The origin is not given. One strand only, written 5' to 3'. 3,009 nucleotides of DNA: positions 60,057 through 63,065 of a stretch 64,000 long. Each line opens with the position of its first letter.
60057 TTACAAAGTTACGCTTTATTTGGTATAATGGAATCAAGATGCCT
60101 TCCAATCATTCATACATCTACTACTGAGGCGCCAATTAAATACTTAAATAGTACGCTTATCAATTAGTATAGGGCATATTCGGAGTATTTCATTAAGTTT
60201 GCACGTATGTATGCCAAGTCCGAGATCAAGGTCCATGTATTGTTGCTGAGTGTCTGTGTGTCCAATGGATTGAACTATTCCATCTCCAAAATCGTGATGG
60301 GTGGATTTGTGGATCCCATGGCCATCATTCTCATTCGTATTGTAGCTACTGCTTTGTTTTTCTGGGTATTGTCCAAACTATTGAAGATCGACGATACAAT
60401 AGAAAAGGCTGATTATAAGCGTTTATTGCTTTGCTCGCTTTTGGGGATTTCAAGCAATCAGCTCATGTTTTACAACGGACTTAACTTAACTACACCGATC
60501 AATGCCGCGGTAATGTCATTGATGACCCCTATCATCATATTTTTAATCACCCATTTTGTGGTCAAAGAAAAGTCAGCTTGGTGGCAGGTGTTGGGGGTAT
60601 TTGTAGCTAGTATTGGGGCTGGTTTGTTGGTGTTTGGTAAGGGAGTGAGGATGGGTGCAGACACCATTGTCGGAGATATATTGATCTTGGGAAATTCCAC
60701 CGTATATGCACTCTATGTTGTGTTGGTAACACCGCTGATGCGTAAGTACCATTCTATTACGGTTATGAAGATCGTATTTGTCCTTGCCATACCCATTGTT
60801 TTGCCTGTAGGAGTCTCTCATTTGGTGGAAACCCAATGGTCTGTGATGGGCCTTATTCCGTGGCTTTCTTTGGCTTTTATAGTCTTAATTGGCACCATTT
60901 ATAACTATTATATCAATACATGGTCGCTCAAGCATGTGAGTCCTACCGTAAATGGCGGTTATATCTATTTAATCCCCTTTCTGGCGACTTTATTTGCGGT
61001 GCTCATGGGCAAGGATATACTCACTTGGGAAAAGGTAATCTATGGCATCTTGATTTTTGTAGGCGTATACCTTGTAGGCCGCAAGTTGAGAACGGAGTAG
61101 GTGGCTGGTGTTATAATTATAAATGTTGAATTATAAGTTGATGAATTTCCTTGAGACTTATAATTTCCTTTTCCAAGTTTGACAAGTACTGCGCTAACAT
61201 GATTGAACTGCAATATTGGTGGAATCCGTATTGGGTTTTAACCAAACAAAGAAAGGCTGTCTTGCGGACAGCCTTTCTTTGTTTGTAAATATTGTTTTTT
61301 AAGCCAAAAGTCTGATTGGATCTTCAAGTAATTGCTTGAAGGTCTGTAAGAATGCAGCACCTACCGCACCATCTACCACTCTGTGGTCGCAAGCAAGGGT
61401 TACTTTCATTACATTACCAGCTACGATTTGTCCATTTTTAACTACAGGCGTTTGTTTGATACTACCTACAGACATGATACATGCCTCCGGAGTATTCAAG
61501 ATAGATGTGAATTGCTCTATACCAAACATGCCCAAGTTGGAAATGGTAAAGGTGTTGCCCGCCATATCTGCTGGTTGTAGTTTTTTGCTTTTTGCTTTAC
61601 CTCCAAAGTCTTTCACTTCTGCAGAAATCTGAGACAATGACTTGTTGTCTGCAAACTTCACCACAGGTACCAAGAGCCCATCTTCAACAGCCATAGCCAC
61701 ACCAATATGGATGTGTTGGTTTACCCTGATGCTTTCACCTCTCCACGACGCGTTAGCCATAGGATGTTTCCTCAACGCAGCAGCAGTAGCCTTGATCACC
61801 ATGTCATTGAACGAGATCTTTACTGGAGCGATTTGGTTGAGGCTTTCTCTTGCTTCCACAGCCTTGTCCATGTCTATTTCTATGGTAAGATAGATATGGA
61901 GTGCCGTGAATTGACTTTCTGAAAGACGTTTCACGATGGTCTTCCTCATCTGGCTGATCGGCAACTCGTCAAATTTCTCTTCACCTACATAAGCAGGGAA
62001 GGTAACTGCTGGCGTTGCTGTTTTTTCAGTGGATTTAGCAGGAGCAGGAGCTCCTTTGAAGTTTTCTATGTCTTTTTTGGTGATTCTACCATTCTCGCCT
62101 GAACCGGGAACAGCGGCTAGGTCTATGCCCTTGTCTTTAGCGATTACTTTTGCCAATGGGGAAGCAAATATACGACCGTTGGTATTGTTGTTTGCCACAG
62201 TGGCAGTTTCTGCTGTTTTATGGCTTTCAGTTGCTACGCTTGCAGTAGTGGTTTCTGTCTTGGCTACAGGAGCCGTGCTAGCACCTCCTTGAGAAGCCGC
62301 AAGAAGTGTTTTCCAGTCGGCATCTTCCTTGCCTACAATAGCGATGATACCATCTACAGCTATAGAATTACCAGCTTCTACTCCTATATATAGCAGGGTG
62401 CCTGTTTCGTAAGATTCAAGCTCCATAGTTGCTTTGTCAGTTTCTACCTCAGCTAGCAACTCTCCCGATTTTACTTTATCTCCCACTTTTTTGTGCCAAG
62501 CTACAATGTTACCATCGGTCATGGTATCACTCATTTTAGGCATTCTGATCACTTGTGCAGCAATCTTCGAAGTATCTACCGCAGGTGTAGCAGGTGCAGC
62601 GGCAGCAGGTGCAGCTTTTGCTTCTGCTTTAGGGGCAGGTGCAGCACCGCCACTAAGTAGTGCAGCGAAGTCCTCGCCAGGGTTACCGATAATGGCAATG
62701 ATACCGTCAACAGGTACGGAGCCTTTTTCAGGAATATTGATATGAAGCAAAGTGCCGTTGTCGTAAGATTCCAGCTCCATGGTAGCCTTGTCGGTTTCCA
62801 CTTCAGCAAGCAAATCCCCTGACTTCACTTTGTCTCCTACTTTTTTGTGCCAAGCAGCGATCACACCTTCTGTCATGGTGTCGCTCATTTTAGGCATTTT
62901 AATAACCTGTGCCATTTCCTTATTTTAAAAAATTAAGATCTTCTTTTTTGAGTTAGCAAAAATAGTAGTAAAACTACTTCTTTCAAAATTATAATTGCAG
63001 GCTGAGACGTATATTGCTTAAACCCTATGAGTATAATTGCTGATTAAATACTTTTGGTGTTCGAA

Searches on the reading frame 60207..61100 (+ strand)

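Call 52: search_protein_families(library=pfam, proteins=[window:60207-61100:+], max_evalue=0.0001)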
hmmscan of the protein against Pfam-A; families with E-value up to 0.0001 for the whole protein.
window:60207-61100:+ (297 aa): 1 family
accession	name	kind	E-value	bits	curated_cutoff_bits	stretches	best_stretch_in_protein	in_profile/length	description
PF00892.27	EamA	-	1.3e-29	103.6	28.2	2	156-290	3-133/135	EamA-like transporter family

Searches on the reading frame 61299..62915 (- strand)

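Call 52: search_protein_families(library=pfam, proteins=[window:61299-62915:-], max_evalue=0.0001)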
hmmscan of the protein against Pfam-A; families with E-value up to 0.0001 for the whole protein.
window:61299-62915:- (538 aa): 7 families
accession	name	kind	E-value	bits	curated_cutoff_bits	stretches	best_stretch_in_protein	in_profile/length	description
PF00198.28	2-oxoacid_dh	-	3e-85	285.8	23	1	314-537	3-231/232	2-oxoacid dehydrogenases acyltransferase (catalytic domain)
PF00364.28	Biotin_lipoyl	-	3.1e-37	126.7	22.1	2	122-193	2-72/73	Biotin-requiring enzyme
PF02817.22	E3_binding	-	1.6e-15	57.4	23.7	1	249-284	1-36/36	e3 binding domain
PF13533.13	Biotin_lipoyl_2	-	3e-07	30.5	29.8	0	16-39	8-31/32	Biotin-lipoyl like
PF07831.19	PYNP_C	-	4.6e-06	26.7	27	0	140-157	36-53/75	Pyrimidine nucleoside phosphorylase C-terminal domain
PF01597.25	GCV_H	-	2.2e-05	24.8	22.2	0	14-60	29-75/122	Glycine cleavage H-protein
PF09891.15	DUF2118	-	6.9e-05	23.3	20.5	0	15-60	86-132/149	Uncharacterized protein conserved in archaea (DUF2118)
